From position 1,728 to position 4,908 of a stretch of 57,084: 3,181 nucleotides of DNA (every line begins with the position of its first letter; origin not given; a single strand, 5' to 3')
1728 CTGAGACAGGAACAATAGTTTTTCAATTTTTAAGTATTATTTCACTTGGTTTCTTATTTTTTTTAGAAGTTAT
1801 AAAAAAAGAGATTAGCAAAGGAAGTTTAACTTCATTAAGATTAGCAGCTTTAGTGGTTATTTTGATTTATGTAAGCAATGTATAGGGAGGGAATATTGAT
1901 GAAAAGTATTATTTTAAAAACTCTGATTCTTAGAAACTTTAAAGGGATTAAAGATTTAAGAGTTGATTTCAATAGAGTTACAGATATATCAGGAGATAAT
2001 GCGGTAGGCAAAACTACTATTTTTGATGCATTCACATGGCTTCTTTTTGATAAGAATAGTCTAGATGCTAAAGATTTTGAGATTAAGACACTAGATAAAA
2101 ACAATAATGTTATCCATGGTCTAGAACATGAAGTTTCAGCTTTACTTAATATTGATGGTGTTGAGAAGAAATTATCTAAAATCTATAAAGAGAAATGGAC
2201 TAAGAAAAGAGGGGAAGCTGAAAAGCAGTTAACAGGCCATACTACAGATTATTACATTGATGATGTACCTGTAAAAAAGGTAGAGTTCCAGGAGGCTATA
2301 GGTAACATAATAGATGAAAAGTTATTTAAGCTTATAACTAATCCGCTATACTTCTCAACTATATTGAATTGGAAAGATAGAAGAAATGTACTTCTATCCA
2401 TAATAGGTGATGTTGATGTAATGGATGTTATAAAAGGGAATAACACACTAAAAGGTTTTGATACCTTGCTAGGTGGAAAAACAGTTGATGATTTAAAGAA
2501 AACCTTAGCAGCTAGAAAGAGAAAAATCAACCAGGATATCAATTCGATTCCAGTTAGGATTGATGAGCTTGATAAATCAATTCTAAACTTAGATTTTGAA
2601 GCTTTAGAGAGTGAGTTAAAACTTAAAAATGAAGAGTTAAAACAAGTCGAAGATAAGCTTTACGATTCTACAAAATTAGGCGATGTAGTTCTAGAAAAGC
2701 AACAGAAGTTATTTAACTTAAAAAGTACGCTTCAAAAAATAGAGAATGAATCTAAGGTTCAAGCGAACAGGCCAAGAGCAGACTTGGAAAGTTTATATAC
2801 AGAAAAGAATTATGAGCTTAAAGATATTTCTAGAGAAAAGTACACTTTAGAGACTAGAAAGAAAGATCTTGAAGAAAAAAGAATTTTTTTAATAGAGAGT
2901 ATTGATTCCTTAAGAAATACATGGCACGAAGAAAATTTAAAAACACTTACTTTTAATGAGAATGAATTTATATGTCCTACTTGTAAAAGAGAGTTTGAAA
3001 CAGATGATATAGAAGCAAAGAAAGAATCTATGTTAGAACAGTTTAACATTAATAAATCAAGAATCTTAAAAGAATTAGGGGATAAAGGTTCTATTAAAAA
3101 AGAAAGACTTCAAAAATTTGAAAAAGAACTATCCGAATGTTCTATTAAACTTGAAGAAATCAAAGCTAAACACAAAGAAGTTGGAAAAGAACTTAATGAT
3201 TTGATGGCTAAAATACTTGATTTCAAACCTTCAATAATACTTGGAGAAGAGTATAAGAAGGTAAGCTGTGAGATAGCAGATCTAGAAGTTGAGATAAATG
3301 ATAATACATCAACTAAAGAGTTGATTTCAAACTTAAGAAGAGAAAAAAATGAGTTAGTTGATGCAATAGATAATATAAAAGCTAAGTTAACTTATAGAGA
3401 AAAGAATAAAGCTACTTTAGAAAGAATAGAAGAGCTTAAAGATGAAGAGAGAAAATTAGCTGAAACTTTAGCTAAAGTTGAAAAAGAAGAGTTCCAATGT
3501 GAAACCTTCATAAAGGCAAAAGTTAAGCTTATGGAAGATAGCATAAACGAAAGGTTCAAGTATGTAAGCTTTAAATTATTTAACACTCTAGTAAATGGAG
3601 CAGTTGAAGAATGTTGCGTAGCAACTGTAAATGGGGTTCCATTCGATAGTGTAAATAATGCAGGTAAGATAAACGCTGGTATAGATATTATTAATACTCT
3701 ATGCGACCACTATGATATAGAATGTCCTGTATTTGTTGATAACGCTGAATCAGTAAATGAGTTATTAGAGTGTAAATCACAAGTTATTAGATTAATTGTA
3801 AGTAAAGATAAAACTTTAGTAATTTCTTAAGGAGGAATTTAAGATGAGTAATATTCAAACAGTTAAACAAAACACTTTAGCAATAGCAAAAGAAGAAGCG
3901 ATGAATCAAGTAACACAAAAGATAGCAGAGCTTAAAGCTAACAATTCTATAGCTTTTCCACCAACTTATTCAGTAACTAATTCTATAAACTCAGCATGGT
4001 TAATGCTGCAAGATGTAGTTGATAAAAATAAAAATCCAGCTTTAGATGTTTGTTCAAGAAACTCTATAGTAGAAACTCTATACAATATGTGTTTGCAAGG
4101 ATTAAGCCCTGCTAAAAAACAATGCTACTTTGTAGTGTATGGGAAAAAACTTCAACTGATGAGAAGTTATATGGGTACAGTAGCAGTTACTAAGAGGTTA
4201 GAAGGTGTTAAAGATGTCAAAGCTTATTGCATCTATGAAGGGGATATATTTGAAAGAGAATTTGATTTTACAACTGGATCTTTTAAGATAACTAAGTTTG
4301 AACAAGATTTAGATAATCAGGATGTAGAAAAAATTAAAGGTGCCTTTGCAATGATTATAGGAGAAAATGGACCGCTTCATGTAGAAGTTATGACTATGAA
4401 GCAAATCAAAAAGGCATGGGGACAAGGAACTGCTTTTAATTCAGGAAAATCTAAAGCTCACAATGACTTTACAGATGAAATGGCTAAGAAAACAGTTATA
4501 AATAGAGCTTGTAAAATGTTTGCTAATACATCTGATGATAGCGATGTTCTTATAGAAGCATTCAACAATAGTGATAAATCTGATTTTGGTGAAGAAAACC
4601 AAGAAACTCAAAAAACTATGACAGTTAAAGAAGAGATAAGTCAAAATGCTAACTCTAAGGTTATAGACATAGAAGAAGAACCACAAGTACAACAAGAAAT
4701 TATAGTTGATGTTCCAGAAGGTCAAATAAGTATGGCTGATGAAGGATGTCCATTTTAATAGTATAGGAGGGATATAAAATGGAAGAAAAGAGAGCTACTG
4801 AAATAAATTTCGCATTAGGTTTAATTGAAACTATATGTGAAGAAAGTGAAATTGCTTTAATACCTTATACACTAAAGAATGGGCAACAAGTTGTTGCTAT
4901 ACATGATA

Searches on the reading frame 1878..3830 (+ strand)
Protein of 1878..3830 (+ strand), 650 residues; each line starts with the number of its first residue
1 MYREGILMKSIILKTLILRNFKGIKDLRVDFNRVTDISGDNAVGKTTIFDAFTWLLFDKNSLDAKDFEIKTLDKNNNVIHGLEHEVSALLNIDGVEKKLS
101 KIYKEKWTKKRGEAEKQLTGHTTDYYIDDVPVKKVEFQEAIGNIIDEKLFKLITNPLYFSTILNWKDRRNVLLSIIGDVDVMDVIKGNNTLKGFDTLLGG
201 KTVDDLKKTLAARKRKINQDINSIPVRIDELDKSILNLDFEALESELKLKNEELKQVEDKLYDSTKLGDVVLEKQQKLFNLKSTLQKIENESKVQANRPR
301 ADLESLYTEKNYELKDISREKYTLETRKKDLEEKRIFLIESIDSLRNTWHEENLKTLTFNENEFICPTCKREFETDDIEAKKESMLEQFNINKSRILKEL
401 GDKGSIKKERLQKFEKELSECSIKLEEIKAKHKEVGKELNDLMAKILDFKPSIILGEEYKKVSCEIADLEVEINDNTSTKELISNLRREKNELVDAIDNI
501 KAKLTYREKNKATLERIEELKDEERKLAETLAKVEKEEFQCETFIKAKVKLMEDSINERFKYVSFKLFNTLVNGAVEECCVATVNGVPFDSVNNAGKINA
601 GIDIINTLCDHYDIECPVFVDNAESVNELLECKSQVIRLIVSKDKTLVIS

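Call 82: search_protein_families(library=phrogs, proteins=[window:1878-3830:+], max_evalue=0.00001)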
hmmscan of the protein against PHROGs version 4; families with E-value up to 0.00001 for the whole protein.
window:1878-3830:+ (650 aa): 7 families
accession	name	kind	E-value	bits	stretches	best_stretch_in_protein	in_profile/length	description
phrog_10445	-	unknown function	1.7e-92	310.8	1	9-304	1-291/296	-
phrog_77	-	DNA, RNA and nucleotide metabolism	3.5e-76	258.5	1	6-641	291-929/967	SbcC-like subunit of palindrome specific endonuclease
phrog_21084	-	other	5.9e-75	253.5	1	264-647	3-391/396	recombinase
phrog_20188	-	DNA, RNA and nucleotide metabolism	4.5e-62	211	1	381-646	2-273/279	endonuclease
phrog_1499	-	unknown function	7e-25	89.2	2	11-333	3-264/427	-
phrog_25363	-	unknown function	2e-19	70.5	1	9-80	3-76/77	-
phrog_4747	-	unknown function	1.1e-10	42.2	1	15-122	5-121/610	-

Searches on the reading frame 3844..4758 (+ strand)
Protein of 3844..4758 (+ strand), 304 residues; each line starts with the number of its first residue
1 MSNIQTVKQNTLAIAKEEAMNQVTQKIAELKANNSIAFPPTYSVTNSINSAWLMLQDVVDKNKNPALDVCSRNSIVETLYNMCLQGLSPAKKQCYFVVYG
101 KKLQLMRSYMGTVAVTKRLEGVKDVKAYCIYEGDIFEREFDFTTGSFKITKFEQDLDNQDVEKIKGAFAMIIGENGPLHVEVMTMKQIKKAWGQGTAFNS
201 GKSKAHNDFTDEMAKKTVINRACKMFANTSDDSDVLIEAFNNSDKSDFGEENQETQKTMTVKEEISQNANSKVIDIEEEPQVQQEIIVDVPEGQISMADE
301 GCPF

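Call 82: search_protein_families(library=phrogs, proteins=[window:3844-4758:+], max_evalue=0.00001)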
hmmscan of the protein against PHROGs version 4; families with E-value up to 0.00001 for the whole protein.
window:3844-4758:+ (304 aa): 2 families
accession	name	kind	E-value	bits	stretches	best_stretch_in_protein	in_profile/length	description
phrog_148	-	DNA, RNA and nucleotide metabolism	5.1e-64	218.2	1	5-283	10-272/387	RecT-like ssDNA annealing protein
phrog_18803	-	unknown function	6.4e-33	114.8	1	183-280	1-88/126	-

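Call 112: search_dna_similar(query=window:3844-4758:+, collection=phages, mode=protein, max_rows=5, max_evalue=0.001)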
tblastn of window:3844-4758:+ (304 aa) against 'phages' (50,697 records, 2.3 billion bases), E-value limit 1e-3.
Records with a match: 405; places in all: 405; records where one place covers at least 80% of the query: 121.
Best place of each record, by identity: 80-90% 1; <60% 404.
By first word of the organism name: Mycobacterium 95; Staphylococcus 70; Stx2a-converting 62; Streptococcus 34; Escherichia 30; Yersinia 16; Bacillus 13; Gordonia 12; Cellulophaga 8; Fusobacterium 5; and 33 more.
By host as written in the record: - 87; Mycobacterium smegmatis mc2 155 66; Staphylococcus aureus 22; Yersinia enterocolitica 14; Gordonia terrae 3612 12; Mycobacterium smegmatis mc#155 11; Bacillus megaterium 6; Bacillus megaterium Km 5; and 127 more.
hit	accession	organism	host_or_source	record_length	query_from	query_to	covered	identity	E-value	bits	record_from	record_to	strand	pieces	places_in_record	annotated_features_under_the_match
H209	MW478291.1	Clostridium phage phiCp-D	Clostridium perfringens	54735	1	304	100%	81.0%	3e-152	477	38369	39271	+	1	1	RecT protein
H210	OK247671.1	Clostridium phage vB_CpeS_BG3P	Clostridium perfringens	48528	23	271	82%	54.2%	3e-77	261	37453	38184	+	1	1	recombinase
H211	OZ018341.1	Marinitoga phage MPV1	-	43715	23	272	82%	53.5%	3e-79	267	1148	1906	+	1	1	RecT-like single-strand DNA annealing protein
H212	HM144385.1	Brochothrix phage NF5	Brochothrix thermosphacta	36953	10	272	87%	44.5%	3e-55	198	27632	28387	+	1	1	gp35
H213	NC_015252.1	Brochothrix phage NF5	Brochothrix thermosphacta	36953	10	272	87%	44.5%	3e-55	198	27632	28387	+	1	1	RecT-like ssDNA annealing protein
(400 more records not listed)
